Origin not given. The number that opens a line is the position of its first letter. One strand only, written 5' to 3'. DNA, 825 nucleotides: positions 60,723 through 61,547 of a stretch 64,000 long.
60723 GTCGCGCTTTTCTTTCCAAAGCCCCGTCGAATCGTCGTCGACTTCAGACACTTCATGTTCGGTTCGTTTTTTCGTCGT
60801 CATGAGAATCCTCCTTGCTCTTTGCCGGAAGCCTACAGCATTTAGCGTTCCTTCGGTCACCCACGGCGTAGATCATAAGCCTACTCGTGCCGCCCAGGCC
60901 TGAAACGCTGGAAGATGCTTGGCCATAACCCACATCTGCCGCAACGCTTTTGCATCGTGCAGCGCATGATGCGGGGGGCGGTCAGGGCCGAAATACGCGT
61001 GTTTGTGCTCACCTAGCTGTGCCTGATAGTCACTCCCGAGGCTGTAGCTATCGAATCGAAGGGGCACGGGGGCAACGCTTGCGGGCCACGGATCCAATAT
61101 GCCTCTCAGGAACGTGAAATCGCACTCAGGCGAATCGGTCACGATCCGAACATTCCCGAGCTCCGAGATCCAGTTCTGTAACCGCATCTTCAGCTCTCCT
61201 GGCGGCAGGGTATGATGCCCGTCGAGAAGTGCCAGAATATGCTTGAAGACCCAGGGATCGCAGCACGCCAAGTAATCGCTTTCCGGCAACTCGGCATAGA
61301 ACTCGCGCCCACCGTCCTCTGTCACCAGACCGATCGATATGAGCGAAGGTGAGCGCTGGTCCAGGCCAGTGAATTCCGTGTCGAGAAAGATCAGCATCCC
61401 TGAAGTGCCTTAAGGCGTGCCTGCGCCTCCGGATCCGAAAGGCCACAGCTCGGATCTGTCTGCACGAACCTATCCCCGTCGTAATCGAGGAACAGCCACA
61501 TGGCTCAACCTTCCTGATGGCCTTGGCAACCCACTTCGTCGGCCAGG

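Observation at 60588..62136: Chain of translationally coupled tiny genes feeding into a stand-alone DEDDh exonuclease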

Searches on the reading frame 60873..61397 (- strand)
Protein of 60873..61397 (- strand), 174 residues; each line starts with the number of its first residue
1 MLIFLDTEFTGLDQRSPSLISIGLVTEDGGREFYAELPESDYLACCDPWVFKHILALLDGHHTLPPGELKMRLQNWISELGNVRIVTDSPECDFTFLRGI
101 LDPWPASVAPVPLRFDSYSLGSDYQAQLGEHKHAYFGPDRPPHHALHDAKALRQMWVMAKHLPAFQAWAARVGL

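Call 5: search_protein_families(library=pfam, proteins=[window:60873-61397:-], max_evalue=1)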
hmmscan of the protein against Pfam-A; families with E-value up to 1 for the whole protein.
window:60873-61397:- (174 aa): 2 families
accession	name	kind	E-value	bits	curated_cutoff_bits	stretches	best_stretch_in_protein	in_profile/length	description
PF16473.11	Rv2179c-like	-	1.6e-05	25.1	27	1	3-37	3-41/177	3'-5' exoribonuclease Rv2179c-like domain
PF00929.31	RNase_T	-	7.3e-05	23.8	24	1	3-37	1-34/164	Exonuclease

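Call 8: search_dna_similar(query=window:60873-61397:-, collection=plasmids, mode=protein, max_rows=30)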
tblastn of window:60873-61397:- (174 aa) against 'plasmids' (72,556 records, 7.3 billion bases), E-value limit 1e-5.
Records with a match: 35; places in all: 43; records where one place covers at least 80% of the query: 32.
Best place of each record, by identity: <60% 35.
By first word of the organism name: Xanthomonas 20; Acinetobacter 3; Caballeronia 2; Pseudomonas 2; Paraburkholderia 2; Azonexus 1; Polaromonas 1; Cupriavidus 1; Burkholderia 1; Sphingobium 1; and 1 more.
By predicted mobility (MOB-suite, as given by PLSDB): mobilizable 22; conjugative 7; non-mobilizable 6.
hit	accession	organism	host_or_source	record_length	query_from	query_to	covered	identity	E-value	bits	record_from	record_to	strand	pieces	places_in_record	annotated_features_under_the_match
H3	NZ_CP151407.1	Azonexus hydrophilus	metagenomic assembly,groundwater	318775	1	160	92%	37.3%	1e-12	72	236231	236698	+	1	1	3'-5' exoribonuclease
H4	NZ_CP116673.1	Xanthomonas hortorum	Pelargonium,cell culture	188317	4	169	95%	34.8%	2e-9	62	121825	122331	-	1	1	3'-5' exoribonuclease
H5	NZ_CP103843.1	Xanthomonas hortorum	Pelargonium x hortorum,cell culture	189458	4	169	95%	34.8%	2e-9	62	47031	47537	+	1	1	3'-5' exoribonuclease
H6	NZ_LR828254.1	Xanthomonas hortorum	Solanum lycopersicum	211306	4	169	95%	34.8%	1e-8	60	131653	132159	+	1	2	3'-5' exoribonuclease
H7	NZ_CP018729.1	Xanthomonas hortorum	Solanum lycopersicum,tomato leaf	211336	4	169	95%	34.8%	1e-8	60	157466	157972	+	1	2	3'-5' exoribonuclease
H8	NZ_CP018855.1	Xanthomonas citri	Citrus hystrix,citrus leaf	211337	4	169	95%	34.8%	1e-8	60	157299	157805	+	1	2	3'-5' exoribonuclease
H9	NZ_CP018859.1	Xanthomonas citri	Citrus hystrix,citrus leaf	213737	4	169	95%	34.8%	1e-8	60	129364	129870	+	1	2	3'-5' exoribonuclease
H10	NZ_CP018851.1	Xanthomonas citri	Citrus hystrix,citrus leaf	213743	4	169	95%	34.8%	1e-8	60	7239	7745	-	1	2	3'-5' exoribonuclease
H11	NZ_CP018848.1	Xanthomonas citri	Citrus x paradisi,citrus leaf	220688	4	169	95%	34.8%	1e-8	60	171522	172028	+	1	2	3'-5' exoribonuclease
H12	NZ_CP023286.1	Xanthomonas citri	Grapefruit,Whole organism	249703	4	169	95%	34.8%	1e-8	60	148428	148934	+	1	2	3'-5' exoribonuclease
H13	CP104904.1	Xanthomonas hortorum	geranium,cell culture,leaf sample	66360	4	169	95%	34.8%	1e-7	57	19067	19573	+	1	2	3'-5' exoribonuclease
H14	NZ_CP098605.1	Xanthomonas hortorum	geranium,cell culture,leaf sample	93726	4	169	95%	34.8%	1e-7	57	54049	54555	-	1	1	3'-5' exoribonuclease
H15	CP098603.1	Xanthomonas hortorum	geranium,cell culture,leaf sample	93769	4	169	95%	34.8%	1e-7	57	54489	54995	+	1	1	3'-5' exoribonuclease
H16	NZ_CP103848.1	Xanthomonas hortorum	Pelargonium x hortorum,cell culture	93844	4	169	95%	34.8%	1e-7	57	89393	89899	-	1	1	3'-5' exoribonuclease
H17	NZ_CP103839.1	Xanthomonas hortorum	Pelargonium x hortorum,cell culture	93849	4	169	95%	34.8%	1e-7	57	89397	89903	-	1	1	3'-5' exoribonuclease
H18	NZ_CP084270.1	Caballeronia sp. Lep1P3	Leptoglossus zonatus,Cell culture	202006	1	157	90%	36.5%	3e-16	82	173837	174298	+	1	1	hypothetical protein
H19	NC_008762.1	Polaromonas naphthalenivorans CJ2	-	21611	1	152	87%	37.5%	2e-9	62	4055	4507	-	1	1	3'-5' exoribonuclease | hypothetical protein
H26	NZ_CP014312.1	Burkholderia sp. PAMC 26561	single cell,lichen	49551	1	157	90%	33.5%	2e-12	71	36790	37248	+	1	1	3'-5' exoribonuclease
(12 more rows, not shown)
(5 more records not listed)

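Call 9: get_annotated_region(hit=H18, flank=4000)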
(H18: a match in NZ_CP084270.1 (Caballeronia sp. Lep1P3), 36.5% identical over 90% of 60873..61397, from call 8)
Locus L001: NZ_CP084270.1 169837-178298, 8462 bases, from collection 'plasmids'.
description: Caballeronia sp. Lep1P3 plasmid p2, complete sequence
organism: Caballeronia sp. Lep1P3 (NCBI taxid 2878150)
taxonomy: Bacteria; Pseudomonadota; Betaproteobacteria; Burkholderiales; Burkholderiaceae; Caballeronia; Caballeronia sp. Lep1P3
host: -; source: Leptoglossus zonatus,Cell culture; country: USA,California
typing (MOB-suite, as given by PLSDB): mobilizable; replicon rep_cluster_1100; relaxase MOBP,MOBP
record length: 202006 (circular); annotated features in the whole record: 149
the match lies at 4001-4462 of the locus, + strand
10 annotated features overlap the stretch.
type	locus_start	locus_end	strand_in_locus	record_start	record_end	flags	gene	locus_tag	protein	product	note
CDS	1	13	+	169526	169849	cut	-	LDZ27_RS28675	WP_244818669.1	hypothetical protein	-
CDS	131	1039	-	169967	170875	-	-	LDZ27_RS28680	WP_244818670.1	hypothetical protein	-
CDS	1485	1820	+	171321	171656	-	-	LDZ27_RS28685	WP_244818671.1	hypothetical protein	-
CDS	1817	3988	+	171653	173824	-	traI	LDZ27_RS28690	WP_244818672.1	TraI/MobA(P) family conjugative relaxase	-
CDS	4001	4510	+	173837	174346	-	-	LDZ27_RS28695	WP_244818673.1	hypothetical protein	-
CDS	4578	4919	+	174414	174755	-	-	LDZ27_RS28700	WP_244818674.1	DUF6516 family protein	-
CDS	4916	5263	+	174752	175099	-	-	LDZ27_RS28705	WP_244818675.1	transcriptional regulator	-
CDS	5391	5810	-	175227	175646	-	-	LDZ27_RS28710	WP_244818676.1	hypothetical protein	-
CDS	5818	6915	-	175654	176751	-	-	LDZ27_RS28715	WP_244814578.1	IS5 family transposase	-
CDS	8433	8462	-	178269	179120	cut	istB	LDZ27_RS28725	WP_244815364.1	IS21-like element helper ATPase IstB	-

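Call 10: get_annotated_region(hit=H3, flank=4000)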
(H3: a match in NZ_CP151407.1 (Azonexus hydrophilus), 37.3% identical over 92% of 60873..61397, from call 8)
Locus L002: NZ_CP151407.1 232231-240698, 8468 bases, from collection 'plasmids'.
description: Azonexus hydrophilus strain NCP973 plasmid unnamed1, complete sequence
organism: Azonexus hydrophilus (NCBI taxid 418702)
taxonomy: Bacteria; Pseudomonadota; Betaproteobacteria; Rhodocyclales; Azonexaceae; Azonexus; Azonexus hydrophilus
host: -; source: metagenomic assembly,groundwater; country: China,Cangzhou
typing (MOB-suite, as given by PLSDB): non-mobilizable
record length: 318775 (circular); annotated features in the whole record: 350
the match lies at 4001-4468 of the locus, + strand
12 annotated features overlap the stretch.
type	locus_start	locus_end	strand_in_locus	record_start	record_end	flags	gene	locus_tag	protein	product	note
CDS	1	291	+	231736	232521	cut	-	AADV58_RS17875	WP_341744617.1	TSUP family transporter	-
CDS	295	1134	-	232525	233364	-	-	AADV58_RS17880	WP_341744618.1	hypothetical protein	-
CDS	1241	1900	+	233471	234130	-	-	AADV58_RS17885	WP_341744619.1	metalloregulator ArsR/SmtB family transcription factor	GO:0006355 - regulation of DNA-templated transcription [Evidence IEA]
CDS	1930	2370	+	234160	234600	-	-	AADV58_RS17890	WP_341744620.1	hypothetical protein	-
CDS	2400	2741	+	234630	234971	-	-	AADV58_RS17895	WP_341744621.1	DsrE family protein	-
CDS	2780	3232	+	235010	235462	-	-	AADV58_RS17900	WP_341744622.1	rhodanese-like domain-containing protein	-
CDS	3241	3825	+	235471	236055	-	-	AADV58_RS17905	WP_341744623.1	class I SAM-dependent methyltransferase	-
CDS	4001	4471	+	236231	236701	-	-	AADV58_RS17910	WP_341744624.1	3'-5' exoribonuclease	-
CDS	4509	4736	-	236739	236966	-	-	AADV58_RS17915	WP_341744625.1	hypothetical protein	-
CDS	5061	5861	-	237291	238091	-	-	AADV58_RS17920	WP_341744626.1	hypothetical protein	-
CDS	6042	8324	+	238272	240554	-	-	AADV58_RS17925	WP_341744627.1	ATP-binding protein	-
CDS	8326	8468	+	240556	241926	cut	-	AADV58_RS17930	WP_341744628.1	sigma-54 dependent transcriptional regulator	GO:0006355 - regulation of DNA-templated transcription [Evidence IEA]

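Call 11: get_annotated_region(hit=H19, flank=4000)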
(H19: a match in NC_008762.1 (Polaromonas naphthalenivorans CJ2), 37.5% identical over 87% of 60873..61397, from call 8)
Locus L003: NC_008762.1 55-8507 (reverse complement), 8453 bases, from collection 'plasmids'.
description: Polaromonas naphthalenivorans CJ2 plasmid pPNAP06, complete sequence
organism: Polaromonas naphthalenivorans CJ2 (NCBI taxid 365044)
taxonomy: Bacteria; Pseudomonadota; Betaproteobacteria; Burkholderiales; Comamonadaceae; Polaromonas; Polaromonas naphthalenivorans; Polaromonas naphthalenivorans CJ2
host: -; source: -; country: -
typing (MOB-suite, as given by PLSDB): mobilizable; replicon rep_cluster_1222; relaxase MOBP
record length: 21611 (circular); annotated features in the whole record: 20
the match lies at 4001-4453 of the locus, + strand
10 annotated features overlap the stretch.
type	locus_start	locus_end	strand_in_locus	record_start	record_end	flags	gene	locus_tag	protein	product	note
CDS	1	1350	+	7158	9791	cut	traI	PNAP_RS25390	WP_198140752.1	TraI/MobA(P) family conjugative relaxase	-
CDS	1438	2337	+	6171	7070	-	-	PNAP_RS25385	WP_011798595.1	DNA-binding protein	-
CDS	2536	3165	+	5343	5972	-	parA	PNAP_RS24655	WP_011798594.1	ParA family partition ATPase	-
CDS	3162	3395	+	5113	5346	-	-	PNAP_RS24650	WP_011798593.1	hypothetical protein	-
CDS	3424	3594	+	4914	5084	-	-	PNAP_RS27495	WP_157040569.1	hypothetical protein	-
CDS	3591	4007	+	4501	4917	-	-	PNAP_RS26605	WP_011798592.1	hypothetical protein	-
CDS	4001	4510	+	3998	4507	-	-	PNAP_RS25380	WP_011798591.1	3'-5' exoribonuclease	-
CDS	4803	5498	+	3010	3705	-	-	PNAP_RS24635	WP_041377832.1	S24 family peptidase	-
CDS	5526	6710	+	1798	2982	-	-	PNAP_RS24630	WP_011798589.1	DUF262 domain-containing protein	-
CDS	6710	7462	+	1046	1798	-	-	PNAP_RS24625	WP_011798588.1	MAE_28990/MAE_18760 family HEPN-like nuclease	-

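Call 12: search_protein_families(library=ncbifam, proteins=[window:60873-61397:-], max_evalue=1)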
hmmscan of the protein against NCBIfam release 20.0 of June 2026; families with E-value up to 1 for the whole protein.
window:60873-61397:- (174 aa): 6 families
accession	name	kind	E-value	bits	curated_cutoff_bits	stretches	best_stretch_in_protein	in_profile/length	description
NF033638.1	RNase_AS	equivalog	3.6e-06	27.4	200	1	4-59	2-54/155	polyadenylate-specific 3'-exoribonuclease AS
NF006602.0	PRK09146.1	subfamily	0.00036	19.9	266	1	2-27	49-74/239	3'-5' exonuclease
NF003765.0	PRK05359.1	equivalog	0.03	13.8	106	1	2-28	8-34/189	oligoribonuclease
NF006615.0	PRK09182.1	subfamily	0.03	13.1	207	1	3-26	53-76/307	3'-5' exonuclease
NF006601.0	PRK09145.1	equivalog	0.033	13.6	189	1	3-26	32-55/207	3'-5' exonuclease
NF002377.0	PRK01371.1-4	equivalog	0.061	13.7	96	1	136-160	20-44/119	sec-independent translocase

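Call 13: search_protein_families(library=phrogs, proteins=[window:60873-61397:-], max_evalue=0.1)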
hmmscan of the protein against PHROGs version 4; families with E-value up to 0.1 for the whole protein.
window:60873-61397:- (174 aa): 2 families
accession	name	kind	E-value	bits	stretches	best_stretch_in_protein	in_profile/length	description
phrog_2259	-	DNA, RNA and nucleotide metabolism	5.6e-21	75.9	1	1-161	7-174/186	Rnase H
phrog_192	-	DNA, RNA and nucleotide metabolism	1.5e-06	28.8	1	1-32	107-140/397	DNA polymerase exonuclease subunit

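Call 14: search_protein_families(library=padloc, proteins=[window:60873-61397:-], max_evalue=0.1)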
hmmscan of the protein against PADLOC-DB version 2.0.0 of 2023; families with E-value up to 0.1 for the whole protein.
window:60873-61397:- (174 aa): 1 family
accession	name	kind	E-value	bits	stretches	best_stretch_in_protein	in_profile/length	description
PDLC01247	DEDDh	-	3.1e-06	25.9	1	3-155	1-137/139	"CAS-I,CAS-II,CAS-III,CAS-IV,CAS-V,CAS-VI; associated"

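Call 15: find_homologous_proteins(query=window:60873-61397:-)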
Query window:60873-61397:- (174 aa): 709 proteins with E <= 0.001 among 784 candidates; the best 120 are listed.
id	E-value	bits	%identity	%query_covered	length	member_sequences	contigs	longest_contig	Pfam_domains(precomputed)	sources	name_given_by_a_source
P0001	6.0e-118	409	100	100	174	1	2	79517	PF16473.12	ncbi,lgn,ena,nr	ncbi:MAG: 3'-5' exoribonuclease [Betaproteobacteria bacterium]|nr:3'-5' exoribonuclease [Betaproteob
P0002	1.6e-59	219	59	100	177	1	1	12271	-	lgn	-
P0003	8.1e-58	213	57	97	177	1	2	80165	PF16473.12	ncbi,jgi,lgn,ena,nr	ncbi:MAG: 3'-5' exoribonuclease [Sulfuricella sp.]|nr:3'-5' exoribonuclease [Sulfuricella sp.]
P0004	6.7e-52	194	55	98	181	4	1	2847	PF16473.12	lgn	-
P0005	6.0e-49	184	53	92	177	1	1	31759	PF16473.12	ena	-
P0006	1.1e-48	184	54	100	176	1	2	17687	PF16473.12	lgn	-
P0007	3.8e-42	162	52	92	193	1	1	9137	PF00929.32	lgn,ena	-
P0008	6.3e-41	158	54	90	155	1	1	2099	PF16473.12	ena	-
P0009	2.7e-39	153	52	92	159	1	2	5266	PF16473.12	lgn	-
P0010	5.3e-39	152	51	88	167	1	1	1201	PF00929.32,PF16473.12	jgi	jgi:hypothetical protein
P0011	1.1e-38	151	52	92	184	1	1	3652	PF00929.32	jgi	jgi:DNA polymerase III epsilon subunit-like protein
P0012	2.5e-38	150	51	89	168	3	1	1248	PF00929.32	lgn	-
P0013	3.5e-38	149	54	90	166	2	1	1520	PF16473.12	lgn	-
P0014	3.7e-38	149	50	88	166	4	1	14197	PF00929.32,PF16473.12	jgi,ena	-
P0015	1.1e-37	148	51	91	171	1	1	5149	PF00929.32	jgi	jgi:hypothetical protein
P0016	1.5e-37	147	48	91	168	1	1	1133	PF00929.32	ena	-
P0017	1.5e-37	147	49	91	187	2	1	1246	PF00929.32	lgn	-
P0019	2.3e-37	147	49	89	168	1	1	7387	PF00929.32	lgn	-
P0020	2.8e-37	146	51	88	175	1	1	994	PF00929.32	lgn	-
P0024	4.0e-36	143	51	88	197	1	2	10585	PF00929.32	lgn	-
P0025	5.3e-36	142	49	86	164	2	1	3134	PF00929.32,PF16473.12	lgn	-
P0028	9.2e-36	142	46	92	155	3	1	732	PF00929.32,PF16473.12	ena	-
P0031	9.4e-35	138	49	88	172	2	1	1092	PF00929.32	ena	-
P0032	1.2e-34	138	47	90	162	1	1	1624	PF16473.12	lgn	-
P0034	2.3e-34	137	49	88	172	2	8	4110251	PF00929.32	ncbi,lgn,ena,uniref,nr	ncbi:Hypothetical protein mma_3038 [Janthinobacterium sp. Marseille]|uniref:Exonuclease domain-conta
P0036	3.1e-34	137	49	92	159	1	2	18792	PF16473.12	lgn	-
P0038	4.1e-34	136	47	88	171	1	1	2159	PF16473.12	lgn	-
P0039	4.1e-34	136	49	88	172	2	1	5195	PF00929.32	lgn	-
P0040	4.3e-34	136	48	88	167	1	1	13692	PF00929.32,PF16473.12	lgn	-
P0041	6.5e-34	135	48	88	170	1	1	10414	PF00929.32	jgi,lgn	jgi:hypothetical protein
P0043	1.1e-33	135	49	90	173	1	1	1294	PF16473.12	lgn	-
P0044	1.1e-33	135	47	87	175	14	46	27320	PF00929.32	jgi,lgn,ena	-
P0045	2.1e-33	134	46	82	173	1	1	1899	PF00929.32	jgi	jgi:hypothetical protein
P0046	2.8e-33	133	49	88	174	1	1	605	PF00929.32,PF16473.12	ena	-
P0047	3.4e-33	133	49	88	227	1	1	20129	PF00929.32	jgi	jgi:hypothetical protein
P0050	4.6e-33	133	47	88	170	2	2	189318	PF00929.32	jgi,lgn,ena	-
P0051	5.1e-33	133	46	88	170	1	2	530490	PF00929.32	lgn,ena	-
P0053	7.9e-33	132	50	90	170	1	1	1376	PF16473.12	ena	-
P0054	8.2e-33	132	46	88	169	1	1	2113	PF16473.12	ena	-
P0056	9.2e-33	132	48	90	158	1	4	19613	PF16473.12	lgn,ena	-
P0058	2.4e-32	130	48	92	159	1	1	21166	PF00929.32,PF16473.12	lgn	-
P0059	3.7e-32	130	46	88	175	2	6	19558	PF00929.32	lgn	-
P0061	4.7e-32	129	48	88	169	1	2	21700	PF16473.12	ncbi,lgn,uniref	ncbi:3'-5' exoribonuclease domain-containing protein [Propionivibrio sp.]|uniref:3'-5' exoribonuclea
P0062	5.9e-32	129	46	92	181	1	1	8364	PF00929.32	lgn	-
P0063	6.1e-32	129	45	99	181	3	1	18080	PF16473.12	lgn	-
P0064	6.7e-32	129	45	88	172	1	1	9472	PF16473.12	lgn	-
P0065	7.3e-32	129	47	88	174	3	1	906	PF00929.32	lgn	-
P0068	2.9e-31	127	47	92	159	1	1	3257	PF16473.12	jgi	jgi:hypothetical protein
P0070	3.2e-31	127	46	88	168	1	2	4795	PF00929.32,PF16473.12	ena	-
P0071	3.8e-31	126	46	91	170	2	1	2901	PF00929.32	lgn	-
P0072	4.3e-31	126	47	88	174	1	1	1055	PF00929.32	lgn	-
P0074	6.2e-31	126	46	88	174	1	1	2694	PF00929.32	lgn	-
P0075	6.8e-31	126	49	88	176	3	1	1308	PF00929.32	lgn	-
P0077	1.0e-30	125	47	88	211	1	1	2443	PF00929.32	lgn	-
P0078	1.4e-30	125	46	88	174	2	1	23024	PF00929.32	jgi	jgi:hypothetical protein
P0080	1.8e-30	124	47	88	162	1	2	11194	PF16473.12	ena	-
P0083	4.5e-30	123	46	89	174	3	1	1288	PF00929.32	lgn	-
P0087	2.6e-29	120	46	87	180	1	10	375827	PF00929.32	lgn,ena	-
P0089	3.1e-29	120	43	88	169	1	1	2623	PF16473.12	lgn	-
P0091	2.3e-28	117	45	87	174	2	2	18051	PF00929.32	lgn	-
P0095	8.1e-28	116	42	93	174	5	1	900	PF16473.12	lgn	-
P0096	2.7e-27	114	41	83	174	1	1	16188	PF00929.32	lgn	-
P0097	1.1e-26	112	44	91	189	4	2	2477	PF16473.12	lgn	-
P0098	2.9e-26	111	45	92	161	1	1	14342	PF16473.12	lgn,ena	-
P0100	6.3e-26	109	42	91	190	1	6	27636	PF16473.12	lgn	-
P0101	1.4e-21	95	42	90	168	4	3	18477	PF00929.32,PF16473.12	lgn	-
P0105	4.6e-20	90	40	90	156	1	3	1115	PF16473.12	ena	-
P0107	1.4e-19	89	39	96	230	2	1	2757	PF16473.12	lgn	-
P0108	3.4e-19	87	40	90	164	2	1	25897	PF00929.32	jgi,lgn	-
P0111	1.7e-18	85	40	93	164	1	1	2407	PF16473.12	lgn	-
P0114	6.4e-18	83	40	90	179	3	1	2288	PF16473.12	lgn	-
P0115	7.5e-18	83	40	90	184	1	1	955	PF16473.12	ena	-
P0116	9.3e-18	83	37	90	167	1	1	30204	PF16473.12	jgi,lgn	jgi:hypothetical protein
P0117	9.4e-18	83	43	90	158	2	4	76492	PF16473.12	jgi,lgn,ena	-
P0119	1.5e-17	82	38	90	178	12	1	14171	PF16473.12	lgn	-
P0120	2.6e-17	81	39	91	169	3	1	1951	PF16473.12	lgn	-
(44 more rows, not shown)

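Call 16: find_encoding_contigs(protein=window:60873-61397:-, flank=6000, max_places=10)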
Protein window:60873-61397:- (174 aa): 5 contigs read that carry it; 2 places shown.
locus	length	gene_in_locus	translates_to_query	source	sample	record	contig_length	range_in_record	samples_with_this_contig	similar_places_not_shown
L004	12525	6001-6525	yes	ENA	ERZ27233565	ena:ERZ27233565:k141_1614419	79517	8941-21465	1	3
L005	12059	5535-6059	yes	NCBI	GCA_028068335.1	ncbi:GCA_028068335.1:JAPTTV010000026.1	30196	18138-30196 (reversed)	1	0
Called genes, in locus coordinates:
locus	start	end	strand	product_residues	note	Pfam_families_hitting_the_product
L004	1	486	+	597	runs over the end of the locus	PF01609:DDE_Tnp_1 (weak)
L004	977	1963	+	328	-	PF00589:Phage_integrase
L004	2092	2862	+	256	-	-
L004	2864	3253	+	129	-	-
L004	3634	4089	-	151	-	-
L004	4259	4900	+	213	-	PF01656:CbiA, PF09140:MipZ, PF10609:ParA, PF13614:AAA_31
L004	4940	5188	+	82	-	PF01402:RHH_1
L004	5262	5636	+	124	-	-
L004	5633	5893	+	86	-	-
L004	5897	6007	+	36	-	-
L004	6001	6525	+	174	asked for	PF16473:Rv2179c-like (faint)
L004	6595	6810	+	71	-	-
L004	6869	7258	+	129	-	-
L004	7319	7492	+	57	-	-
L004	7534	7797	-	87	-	-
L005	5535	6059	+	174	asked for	PF16473:Rv2179c-like (faint)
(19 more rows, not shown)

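Call 17: find_encoding_contigs(protein=P0002, flank=5000, max_places=3)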
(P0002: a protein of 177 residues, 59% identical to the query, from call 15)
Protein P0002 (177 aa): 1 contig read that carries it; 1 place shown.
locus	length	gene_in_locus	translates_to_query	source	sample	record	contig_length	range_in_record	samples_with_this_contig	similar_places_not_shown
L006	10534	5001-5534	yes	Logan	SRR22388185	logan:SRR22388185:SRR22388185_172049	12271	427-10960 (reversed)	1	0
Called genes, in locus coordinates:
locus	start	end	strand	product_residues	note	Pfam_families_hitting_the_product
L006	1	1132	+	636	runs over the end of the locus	PF02384:N6_Mtase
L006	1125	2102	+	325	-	PF01420:Methylase_S (faint)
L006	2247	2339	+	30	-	-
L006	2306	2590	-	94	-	-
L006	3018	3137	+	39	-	-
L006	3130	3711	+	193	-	PF00702:Hydrolase, PF13419:HAD_2, PF13242:Hydrolase_like (weak)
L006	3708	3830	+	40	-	-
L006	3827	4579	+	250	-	PF00149:Metallophos, PF12850:Metallophos_2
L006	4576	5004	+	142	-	PF18143:HAD_SAK_2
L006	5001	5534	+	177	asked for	-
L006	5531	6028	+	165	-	PF16473:Rv2179c-like (faint)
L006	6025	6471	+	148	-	-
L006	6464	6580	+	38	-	-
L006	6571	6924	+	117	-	-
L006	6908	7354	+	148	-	PF18143:HAD_SAK_2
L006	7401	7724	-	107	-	-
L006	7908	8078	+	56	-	-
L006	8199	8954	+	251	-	PF25169:DUF7830 (weak)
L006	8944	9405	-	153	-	-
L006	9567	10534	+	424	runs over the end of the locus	-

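Call 18: find_encoding_contigs(protein=P0003, flank=5000, max_places=3)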
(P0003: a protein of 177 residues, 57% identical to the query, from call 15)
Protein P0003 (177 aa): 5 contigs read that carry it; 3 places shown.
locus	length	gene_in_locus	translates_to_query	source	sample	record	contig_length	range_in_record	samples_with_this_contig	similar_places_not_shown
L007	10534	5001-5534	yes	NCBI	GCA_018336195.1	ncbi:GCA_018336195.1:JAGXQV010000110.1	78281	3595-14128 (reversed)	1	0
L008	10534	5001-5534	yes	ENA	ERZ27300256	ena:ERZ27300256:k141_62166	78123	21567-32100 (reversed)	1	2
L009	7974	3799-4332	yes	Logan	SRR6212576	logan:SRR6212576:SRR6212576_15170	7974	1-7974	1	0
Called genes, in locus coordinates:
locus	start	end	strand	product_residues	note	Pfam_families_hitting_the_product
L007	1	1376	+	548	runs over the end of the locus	PF00118:Cpn60_TCP1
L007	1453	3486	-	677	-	PF07705:CARDB (weak)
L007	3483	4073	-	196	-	-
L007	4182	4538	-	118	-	-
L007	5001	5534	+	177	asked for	PF16473:Rv2179c-like (faint)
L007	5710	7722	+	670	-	PF07715:Plug, PF00593:TonB_dep_Rec_b-barrel, PF14905:OMP_b-brl_3 (weak)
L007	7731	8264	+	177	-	PF13689:DUF4154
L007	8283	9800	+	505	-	PF17152:CHASE8, PF00672:HAMP, PF00512:HisKA (faint), PF02518:HATPase_c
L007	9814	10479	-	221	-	PF01891:CbiM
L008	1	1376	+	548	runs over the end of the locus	PF00118:Cpn60_TCP1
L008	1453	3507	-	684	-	PF07705:CARDB (weak)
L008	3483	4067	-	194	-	-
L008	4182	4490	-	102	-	-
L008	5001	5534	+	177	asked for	PF16473:Rv2179c-like (faint)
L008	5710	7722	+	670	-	PF07715:Plug, PF00593:TonB_dep_Rec_b-barrel, PF14905:OMP_b-brl_3 (weak)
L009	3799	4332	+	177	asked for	PF16473:Rv2179c-like (faint)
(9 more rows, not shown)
